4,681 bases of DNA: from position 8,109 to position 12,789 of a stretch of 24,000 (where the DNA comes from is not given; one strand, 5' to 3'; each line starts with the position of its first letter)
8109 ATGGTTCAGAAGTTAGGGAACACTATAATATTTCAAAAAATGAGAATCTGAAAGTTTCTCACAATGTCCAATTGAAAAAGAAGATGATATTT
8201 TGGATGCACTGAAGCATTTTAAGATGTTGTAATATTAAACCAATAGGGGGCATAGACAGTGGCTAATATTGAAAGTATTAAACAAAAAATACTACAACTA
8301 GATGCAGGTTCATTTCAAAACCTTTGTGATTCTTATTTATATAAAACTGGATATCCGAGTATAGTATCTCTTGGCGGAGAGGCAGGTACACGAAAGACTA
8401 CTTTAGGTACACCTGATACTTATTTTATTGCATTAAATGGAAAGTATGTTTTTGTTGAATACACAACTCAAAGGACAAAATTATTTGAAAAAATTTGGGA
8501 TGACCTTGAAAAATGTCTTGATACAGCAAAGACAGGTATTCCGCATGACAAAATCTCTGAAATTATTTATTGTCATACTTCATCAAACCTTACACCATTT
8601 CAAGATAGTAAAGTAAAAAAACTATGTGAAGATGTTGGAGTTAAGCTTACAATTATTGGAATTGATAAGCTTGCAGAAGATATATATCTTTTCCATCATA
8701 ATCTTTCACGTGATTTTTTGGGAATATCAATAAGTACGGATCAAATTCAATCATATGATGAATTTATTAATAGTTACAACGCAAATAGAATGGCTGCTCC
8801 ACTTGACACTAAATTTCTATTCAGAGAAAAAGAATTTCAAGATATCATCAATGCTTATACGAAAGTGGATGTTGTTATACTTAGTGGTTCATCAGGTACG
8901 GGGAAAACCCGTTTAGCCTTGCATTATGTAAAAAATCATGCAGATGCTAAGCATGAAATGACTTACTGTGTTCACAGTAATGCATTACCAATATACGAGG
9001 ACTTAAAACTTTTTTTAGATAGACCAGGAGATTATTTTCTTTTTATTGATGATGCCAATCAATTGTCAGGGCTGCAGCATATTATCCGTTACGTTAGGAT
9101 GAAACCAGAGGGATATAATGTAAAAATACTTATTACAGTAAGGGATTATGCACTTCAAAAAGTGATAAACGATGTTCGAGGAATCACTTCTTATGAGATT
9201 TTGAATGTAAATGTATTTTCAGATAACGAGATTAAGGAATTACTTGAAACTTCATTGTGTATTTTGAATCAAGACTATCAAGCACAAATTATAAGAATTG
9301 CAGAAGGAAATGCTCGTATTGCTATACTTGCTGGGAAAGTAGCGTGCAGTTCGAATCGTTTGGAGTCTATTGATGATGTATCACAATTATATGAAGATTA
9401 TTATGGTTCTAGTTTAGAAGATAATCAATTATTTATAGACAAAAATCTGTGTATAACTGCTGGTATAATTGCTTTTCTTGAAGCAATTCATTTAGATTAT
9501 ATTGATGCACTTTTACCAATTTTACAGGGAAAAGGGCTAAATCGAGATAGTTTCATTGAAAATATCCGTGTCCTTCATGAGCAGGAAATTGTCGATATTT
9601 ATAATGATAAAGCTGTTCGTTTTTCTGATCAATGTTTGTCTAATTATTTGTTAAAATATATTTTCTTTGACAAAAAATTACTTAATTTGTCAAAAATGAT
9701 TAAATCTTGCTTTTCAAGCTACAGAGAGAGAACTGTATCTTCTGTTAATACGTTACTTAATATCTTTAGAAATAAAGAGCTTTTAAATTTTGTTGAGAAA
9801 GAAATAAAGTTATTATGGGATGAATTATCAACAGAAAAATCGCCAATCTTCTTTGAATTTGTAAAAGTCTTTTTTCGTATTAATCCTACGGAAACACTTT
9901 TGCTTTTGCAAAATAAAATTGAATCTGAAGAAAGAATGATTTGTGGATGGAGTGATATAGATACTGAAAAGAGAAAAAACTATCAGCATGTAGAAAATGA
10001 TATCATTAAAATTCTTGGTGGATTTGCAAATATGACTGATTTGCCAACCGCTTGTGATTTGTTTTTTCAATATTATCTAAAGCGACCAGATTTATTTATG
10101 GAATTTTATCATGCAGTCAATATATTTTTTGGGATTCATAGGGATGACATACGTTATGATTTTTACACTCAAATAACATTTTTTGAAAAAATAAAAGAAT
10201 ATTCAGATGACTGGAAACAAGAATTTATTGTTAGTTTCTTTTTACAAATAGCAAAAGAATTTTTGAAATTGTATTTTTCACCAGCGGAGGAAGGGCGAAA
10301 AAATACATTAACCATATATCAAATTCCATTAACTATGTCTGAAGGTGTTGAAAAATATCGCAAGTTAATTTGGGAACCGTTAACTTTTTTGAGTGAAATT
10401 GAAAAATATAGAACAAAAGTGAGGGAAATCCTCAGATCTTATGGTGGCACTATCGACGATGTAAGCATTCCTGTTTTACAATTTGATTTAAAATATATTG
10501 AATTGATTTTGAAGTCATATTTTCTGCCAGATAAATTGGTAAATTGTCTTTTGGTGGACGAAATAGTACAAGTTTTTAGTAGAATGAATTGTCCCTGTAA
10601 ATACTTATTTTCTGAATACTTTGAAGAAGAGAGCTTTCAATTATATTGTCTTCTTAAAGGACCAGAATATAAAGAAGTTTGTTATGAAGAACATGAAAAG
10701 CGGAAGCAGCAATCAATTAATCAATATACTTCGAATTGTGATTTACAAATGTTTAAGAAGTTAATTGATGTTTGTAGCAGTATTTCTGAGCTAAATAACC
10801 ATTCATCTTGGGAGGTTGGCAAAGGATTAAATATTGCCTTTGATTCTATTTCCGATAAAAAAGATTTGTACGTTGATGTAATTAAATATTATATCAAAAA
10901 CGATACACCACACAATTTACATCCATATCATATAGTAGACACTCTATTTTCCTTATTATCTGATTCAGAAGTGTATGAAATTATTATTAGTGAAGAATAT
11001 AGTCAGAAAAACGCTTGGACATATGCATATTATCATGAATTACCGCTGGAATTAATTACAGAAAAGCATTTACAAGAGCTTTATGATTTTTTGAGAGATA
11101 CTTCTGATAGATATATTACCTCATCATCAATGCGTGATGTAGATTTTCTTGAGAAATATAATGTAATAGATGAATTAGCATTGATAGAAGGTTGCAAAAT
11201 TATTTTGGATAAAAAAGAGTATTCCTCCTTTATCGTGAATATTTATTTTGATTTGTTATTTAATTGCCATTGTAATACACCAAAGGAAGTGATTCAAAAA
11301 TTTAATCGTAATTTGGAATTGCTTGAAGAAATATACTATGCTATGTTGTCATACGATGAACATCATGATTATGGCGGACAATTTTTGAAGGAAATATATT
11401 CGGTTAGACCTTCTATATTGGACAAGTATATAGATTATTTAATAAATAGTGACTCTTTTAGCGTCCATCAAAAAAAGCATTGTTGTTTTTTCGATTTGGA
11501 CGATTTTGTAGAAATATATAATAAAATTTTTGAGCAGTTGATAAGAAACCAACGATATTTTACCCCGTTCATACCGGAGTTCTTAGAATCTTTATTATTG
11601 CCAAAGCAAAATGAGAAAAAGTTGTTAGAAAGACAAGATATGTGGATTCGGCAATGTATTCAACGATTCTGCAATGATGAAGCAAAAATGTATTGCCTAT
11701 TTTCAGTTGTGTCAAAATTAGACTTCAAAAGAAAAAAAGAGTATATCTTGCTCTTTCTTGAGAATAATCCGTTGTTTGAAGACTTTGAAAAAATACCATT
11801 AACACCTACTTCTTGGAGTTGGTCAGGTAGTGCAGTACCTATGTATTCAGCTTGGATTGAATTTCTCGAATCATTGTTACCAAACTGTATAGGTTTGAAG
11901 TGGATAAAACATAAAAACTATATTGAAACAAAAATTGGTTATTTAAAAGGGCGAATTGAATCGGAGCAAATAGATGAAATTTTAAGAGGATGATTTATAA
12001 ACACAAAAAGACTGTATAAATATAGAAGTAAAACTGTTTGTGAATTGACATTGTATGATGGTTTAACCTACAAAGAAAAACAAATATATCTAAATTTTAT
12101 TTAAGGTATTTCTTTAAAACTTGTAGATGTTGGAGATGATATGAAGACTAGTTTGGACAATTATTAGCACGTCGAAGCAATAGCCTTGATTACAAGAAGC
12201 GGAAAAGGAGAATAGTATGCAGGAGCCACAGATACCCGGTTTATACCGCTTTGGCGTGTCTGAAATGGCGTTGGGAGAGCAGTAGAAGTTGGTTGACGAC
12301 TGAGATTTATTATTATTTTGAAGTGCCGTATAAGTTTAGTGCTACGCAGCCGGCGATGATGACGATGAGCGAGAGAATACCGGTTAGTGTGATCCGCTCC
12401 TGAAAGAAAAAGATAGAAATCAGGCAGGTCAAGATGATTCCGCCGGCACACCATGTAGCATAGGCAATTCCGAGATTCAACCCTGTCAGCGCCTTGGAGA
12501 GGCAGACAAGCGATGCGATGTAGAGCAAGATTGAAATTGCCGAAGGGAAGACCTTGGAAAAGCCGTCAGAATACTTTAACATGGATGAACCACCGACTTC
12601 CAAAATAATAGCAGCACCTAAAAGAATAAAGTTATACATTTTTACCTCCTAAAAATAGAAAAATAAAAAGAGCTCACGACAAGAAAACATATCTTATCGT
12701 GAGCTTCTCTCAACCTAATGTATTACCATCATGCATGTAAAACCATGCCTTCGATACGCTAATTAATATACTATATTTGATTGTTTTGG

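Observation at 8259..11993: Solitary 1,244-aa nuclease-like + STAND NTPase + helical-arm protein: candidate uncharacterised single-gene antiphage sensor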

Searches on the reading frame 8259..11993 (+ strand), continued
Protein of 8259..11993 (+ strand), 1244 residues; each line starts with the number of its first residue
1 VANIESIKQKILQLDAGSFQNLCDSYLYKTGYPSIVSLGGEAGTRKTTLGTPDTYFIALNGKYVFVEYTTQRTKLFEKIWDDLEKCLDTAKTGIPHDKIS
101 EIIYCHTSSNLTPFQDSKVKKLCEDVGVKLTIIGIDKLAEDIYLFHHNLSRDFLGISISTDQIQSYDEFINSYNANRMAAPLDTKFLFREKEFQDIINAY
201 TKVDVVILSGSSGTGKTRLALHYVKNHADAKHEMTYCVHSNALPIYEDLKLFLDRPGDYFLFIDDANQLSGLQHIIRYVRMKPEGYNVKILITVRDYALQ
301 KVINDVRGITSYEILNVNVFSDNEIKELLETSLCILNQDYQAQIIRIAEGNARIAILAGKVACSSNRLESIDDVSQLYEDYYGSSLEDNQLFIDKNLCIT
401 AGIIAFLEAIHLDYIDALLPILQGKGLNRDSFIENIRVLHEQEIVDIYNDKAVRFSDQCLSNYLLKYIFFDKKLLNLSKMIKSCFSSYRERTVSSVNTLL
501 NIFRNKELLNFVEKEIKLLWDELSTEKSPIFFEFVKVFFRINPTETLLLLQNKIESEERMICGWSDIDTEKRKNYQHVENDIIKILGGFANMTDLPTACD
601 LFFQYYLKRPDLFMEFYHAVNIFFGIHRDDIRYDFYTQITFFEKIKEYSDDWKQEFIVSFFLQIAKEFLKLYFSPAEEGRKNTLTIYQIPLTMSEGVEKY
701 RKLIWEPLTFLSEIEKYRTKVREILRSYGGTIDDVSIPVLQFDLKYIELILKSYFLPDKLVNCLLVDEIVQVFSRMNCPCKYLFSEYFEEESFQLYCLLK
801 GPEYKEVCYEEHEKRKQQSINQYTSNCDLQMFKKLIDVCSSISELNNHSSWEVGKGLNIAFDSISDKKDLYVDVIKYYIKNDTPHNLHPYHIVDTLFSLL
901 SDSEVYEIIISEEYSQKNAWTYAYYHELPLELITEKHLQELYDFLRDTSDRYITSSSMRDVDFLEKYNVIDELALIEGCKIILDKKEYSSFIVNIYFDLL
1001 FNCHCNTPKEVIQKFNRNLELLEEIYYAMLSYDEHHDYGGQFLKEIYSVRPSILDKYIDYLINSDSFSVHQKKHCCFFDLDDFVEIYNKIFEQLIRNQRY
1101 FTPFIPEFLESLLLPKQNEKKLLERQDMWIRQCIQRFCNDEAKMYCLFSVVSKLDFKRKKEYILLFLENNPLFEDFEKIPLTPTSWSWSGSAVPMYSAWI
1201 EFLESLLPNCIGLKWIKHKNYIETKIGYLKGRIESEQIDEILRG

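Call 113: search_protein_families(library=padloc, proteins=[L020:5379-8789:+, L020:8802-9833:+, L001:13776-14792:+, L001:15169-16017:+, L001:16179-17648:+, L005:8739-9572:+, L009:7464-8504:+, L009:8488-9300:+], max_evalue=0.00001)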
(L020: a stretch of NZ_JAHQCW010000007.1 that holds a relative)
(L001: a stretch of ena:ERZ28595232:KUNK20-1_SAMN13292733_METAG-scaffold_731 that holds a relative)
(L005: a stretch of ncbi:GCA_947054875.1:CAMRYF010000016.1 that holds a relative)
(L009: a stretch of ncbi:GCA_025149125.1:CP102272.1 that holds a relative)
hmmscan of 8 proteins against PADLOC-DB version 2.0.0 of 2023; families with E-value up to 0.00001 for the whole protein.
L020:5379-8789:+ (1136 aa): 0 families

L020:8802-9833:+ (343 aa): 38 families (the best 25 are shown)
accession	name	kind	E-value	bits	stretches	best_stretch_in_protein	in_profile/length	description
PDLC04843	PDC-S05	-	1.3e-165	548.5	1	16-339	5-328/330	-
PDLC04853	PDC-S05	-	1.2e-147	489.4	1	16-340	5-332/336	-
PDLC04851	PDC-S05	-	1.5e-132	439.9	1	8-337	1-338/342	-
PDLC04852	PDC-S05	-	2.8e-127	422.4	1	11-338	5-337/346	-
PDLC04864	PDC-S05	-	4.6e-124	411.2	1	72-341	2-274/277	-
PDLC04868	PDC-S05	-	9.5e-116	384.5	1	17-336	6-332/335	-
PDLC04871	PDC-S05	-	6.6e-99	329.9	1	12-316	126-439/468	-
PDLC04870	PDC-S05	-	5.1e-96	318.1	1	15-215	7-209/214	-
PDLC04876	PDC-S05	-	2.5e-67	224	1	15-175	6-171/174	-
PDLC04858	PDC-S05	-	6e-57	189.3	1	17-141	5-129/138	-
PDLC04965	PDC-S23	-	4.7e-54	182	1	17-160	5-149/327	-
PDLC04872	PDC-S05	-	2.6e-53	177.9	1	16-141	4-132/152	-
PDLC04854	PDC-S05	-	3.5e-53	178.4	1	17-143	4-133/212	-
PDLC04964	PDC-S23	-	4.2e-53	178.7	1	17-143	4-133/331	-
PDLC04879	PDC-S05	-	1.7e-48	163.6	1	17-136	5-125/285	-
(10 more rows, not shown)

L001:13776-14792:+ (338 aa): 38 families (the best 25 are shown)
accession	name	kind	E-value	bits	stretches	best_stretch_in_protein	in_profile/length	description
PDLC04843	PDC-S05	-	1.9e-167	554.5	1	12-336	4-328/330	-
PDLC04853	PDC-S05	-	7.7e-148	490.1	1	12-336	4-331/336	-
PDLC04851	PDC-S05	-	3.6e-132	438.6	1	11-333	7-337/342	-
PDLC04852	PDC-S05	-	3.6e-127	422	1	6-335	6-337/346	-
PDLC04864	PDC-S05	-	1.2e-124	413.1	1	69-337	2-273/277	-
PDLC04868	PDC-S05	-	2.1e-116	386.7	1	13-332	5-331/335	-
PDLC04871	PDC-S05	-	2.4e-98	328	1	12-313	129-439/468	-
PDLC04870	PDC-S05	-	3.2e-96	318.8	1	12-212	7-209/214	-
PDLC04876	PDC-S05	-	2.8e-68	227.1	1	12-172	6-171/174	-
PDLC04858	PDC-S05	-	9.6e-57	188.6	1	13-139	4-130/138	-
PDLC04965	PDC-S23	-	1.6e-53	180.2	1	13-155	4-147/327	-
PDLC04872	PDC-S05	-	2.7e-53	177.8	1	13-138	4-132/152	-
PDLC04964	PDC-S23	-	7.9e-53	177.8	1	13-139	3-132/331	-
PDLC04854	PDC-S05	-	5.3e-52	174.5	1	13-139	3-132/212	-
PDLC04879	PDC-S05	-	8.7e-49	164.5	1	13-133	4-125/285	-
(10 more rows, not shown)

L001:15169-16017:+ (282 aa): 1 family
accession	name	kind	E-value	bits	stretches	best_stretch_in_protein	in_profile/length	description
PDLC04962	PDC-S22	-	4.1e-132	437.5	1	6-271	4-268/281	-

L001:16179-17648:+ (489 aa): 1 family
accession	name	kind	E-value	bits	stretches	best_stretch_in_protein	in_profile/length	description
PDLC02374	dGTPase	-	5.5e-68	228.1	1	17-485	30-370/395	-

L005:8739-9572:+ (277 aa): 0 families

L009:7464-8504:+ (346 aa): 2 families
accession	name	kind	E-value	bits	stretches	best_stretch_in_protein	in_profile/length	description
PDLC02811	DpdB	-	2.4e-12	44.4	1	90-255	102-272/370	DpdB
PDLC02658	DndB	-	3.8e-07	27.5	1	48-151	47-158/356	DndB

L009:8488-9300:+ (270 aa): 0 families

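Call 114: search_protein_families(library=pfam, proteins=[L020:3705-5246:+, L020:5379-8789:+, L020:14618-15076:+, L020:15280-15990:-, L020:16249-17019:+, L020:17738-19249:-], max_evalue=0.001)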
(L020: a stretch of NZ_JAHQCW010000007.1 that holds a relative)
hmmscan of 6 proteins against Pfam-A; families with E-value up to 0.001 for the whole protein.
L020:3705-5246:+ (513 aa): 11 families
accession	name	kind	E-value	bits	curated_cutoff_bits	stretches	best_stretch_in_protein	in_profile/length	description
PF05958.17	tRNA_U5-meth_tr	-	9e-24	84.6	23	1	271-451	169-356/357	tRNA (Uracil-5-)-methyltransferase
PF13847.12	Methyltransf_31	-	1.1e-13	51.5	27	1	303-382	2-81/145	Methyltransferase domain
PF01938.26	TRAM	-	4e-13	49.4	21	1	4-58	4-61/61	TRAM domain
PF13649.12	Methyltransf_25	-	2.8e-08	34.8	27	1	308-381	1-70/97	Methyltransferase domain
PF02475.24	TRM5-TYW2_MTfase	-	5.1e-08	33.5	28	1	303-385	35-114/164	TRM5/TYW2 methyltransferase domain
PF05175.20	MTS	-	1.4e-06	28.5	23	1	306-388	33-111/170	Methyltransferase small domain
PF08241.18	Methyltransf_11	-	6.1e-05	24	21.2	1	310-380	2-65/95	Methyltransferase domain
PF09445.16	Methyltransf_15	-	7.5e-05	22.8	22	1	307-389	3-85/165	RNA cap guanine-N2 methyltransferase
PF06325.19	PrmA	-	7.9e-05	22.7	22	1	302-380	159-231/296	Ribosomal protein L11 methyltransferase (PrmA)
PF03602.21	Cons_hypoth95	-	0.00015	21.9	24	1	305-412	42-155/182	Conserved hypothetical protein 95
PF01728.25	FtsJ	-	0.0006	20.2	24.1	0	291-395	8-111/181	FtsJ-like methyltransferase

L020:5379-8789:+ (1136 aa): 0 families

L020:14618-15076:+ (152 aa): 1 family
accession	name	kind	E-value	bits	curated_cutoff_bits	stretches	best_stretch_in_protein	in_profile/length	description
PF04383.19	KilA-N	-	3.6e-18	65.8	23.8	1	22-142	12-105/107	KilA-N domain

L020:15280-15990:- (236 aa): 4 families
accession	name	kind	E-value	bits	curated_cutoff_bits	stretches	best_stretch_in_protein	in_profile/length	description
PF13561.12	adh_short_C2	-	5.4e-46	157.5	27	1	13-219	3-236/236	Enoyl-(Acyl carrier protein) reductase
PF00106.31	adh_short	-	8.9e-35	120.4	26.6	1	5-175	1-191/195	short chain dehydrogenase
PF23441.1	SDR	-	1.5e-06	28.2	27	1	46-178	70-206/258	SDR-like rossmann domain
PF08659.16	KR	-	0.00019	21.8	22.6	0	41-147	57-162/180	KR domain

L020:16249-17019:+ (256 aa): 3 families
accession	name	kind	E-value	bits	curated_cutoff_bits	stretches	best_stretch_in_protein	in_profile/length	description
PF00132.30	Hexapep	-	2.4e-15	55.9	27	1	131-165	2-36/36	Bacterial transferase hexapeptide (six repeats)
PF12464.13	Mac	-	4.3e-15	56.1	22.1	1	7-57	2-52/53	Maltose acetyltransferase hexapeptide capping motif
PF14602.12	Hexapep_2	-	3.1e-09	36.8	27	1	130-165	1-34/34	Hexapeptide repeat of succinyl-transferase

L020:17738-19249:- (503 aa): 1 family
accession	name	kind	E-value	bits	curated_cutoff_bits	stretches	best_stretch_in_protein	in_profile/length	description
PF04015.17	DUF362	-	2.1e-22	80.6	24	1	125-361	1-199/200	Domain of unknown function (DUF362)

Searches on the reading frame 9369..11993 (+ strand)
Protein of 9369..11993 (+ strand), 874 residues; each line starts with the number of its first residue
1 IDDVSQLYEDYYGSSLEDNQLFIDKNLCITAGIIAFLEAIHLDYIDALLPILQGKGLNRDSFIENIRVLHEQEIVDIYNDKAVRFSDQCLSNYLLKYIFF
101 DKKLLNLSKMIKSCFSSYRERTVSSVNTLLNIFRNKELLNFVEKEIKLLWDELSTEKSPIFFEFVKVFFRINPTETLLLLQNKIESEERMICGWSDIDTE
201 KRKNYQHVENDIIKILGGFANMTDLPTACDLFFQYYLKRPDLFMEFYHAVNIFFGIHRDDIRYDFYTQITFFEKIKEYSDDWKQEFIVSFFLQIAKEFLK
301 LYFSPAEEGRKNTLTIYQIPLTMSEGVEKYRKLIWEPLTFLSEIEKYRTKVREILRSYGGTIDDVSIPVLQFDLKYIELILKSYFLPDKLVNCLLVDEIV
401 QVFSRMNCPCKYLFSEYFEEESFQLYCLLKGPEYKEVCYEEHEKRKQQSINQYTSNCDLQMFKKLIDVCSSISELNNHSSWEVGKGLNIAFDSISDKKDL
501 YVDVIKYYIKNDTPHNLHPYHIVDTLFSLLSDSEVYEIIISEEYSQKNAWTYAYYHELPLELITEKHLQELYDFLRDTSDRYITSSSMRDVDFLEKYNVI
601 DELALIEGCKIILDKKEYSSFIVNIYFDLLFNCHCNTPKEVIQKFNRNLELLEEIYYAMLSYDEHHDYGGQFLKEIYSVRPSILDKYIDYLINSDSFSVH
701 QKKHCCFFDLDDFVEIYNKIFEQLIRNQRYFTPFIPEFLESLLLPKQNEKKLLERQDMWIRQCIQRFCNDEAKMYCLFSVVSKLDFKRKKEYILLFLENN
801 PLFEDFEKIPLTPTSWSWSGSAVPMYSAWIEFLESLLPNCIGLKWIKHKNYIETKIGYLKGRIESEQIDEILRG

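Call 19: search_protein_families(library=pfam, proteins=[window:9369-11993:+], max_evalue=10)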
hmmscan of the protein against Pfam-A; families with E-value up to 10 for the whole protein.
window:9369-11993:+ (874 aa): 1 family
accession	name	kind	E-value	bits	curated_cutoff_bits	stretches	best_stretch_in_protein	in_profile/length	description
PF13024.11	DUF3884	-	0.059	13.4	21.7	1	562-605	17-60/73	Protein of unknown function (DUF3884)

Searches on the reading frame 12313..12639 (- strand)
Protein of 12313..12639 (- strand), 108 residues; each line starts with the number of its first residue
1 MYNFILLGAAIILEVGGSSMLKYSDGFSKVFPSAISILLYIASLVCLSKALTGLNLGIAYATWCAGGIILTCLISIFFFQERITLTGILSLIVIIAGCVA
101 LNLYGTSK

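Call 7: search_protein_families(library=pfam, proteins=[window:12313-12639:-], max_evalue=0.001)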
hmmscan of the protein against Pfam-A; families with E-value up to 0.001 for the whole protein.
window:12313-12639:- (108 aa): 2 families
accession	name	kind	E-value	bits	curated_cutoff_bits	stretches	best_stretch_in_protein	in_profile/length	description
PF00893.25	Multi_Drug_Res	-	6.1e-24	84.8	23.7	1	3-94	2-93/93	Small Multidrug Resistance protein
PF20460.3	DUF6713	-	0.00088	19.6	27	1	34-99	39-105/117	Family of unknown function (DUF6713)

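Call 101: find_encoding_contigs(protein=window:12313-12639:-, flank=7000, max_places=6)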
Protein window:12313-12639:- (108 aa): 22 contigs read that carry it; 6 places shown.
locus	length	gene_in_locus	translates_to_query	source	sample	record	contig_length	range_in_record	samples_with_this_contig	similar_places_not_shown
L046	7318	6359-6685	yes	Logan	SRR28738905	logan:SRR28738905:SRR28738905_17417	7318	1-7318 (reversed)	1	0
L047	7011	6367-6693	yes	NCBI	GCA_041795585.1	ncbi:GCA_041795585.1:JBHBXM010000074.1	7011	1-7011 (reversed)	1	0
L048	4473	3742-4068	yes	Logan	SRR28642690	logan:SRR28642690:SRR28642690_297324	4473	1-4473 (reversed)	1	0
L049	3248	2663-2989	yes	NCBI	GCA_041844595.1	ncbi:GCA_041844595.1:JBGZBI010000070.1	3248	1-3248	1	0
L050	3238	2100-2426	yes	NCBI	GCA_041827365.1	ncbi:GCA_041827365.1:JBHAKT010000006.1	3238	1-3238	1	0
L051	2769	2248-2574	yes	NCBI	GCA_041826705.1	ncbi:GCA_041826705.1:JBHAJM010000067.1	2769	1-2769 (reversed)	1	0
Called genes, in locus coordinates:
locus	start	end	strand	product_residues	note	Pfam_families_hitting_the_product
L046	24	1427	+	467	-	PF01235:Na_Ala_symp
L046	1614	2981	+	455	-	PF00860:Xan_ur_permease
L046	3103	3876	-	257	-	PF01661:Macro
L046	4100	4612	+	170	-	PF07883:Cupin_2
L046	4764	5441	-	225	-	PF01259:SAICAR_synt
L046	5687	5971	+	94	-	-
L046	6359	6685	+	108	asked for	PF00893:Multi_Drug_Res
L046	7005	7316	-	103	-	?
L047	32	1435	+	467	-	PF01235:Na_Ala_symp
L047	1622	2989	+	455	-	PF00860:Xan_ur_permease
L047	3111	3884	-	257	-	PF01661:Macro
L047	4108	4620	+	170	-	PF07883:Cupin_2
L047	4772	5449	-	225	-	PF01259:SAICAR_synt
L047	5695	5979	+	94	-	-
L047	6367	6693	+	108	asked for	PF00893:Multi_Drug_Res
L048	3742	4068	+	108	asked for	PF00893:Multi_Drug_Res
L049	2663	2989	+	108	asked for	PF00893:Multi_Drug_Res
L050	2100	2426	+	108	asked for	PF00893:Multi_Drug_Res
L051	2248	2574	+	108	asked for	PF00893:Multi_Drug_Res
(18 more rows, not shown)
